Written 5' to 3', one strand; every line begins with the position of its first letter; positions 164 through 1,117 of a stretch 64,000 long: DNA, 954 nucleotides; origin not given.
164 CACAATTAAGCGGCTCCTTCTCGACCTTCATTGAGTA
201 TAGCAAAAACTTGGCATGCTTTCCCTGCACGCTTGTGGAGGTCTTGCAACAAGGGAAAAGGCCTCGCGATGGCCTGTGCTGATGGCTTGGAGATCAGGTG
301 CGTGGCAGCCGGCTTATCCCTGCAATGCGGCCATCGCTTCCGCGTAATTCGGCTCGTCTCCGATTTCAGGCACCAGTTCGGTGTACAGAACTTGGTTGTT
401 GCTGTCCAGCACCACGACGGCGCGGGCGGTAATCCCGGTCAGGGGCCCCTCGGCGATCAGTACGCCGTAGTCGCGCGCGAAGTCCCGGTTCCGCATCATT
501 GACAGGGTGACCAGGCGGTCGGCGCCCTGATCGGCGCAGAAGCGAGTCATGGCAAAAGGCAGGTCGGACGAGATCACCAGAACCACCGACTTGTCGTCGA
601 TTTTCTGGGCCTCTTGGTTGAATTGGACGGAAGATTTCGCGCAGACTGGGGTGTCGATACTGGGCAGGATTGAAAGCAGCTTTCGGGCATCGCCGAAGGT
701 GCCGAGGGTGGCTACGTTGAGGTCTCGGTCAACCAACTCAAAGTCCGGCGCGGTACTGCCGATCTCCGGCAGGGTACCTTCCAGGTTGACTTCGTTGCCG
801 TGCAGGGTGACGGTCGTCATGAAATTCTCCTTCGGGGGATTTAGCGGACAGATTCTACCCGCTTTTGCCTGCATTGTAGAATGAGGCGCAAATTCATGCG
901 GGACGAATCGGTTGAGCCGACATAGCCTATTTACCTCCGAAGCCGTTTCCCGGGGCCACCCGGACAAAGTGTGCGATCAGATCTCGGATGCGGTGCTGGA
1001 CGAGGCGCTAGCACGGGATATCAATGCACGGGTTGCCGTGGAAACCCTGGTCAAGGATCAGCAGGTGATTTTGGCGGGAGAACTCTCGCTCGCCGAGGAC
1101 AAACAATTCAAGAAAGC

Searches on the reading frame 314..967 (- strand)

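Call 68: search_protein_families(library=pfam, proteins=[window:314-967:-], max_evalue=0.0001)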
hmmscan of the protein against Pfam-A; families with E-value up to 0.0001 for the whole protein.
window:314-967:- (217 aa): 2 families
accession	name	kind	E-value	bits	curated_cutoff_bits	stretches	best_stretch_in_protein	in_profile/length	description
PF08534.16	Redoxin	-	6.1e-28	97.9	26.6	1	70-211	3-147/148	Redoxin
PF00578.27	AhpC-TSA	-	6e-15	55.7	26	1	69-195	1-123/124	AhpC/TSA family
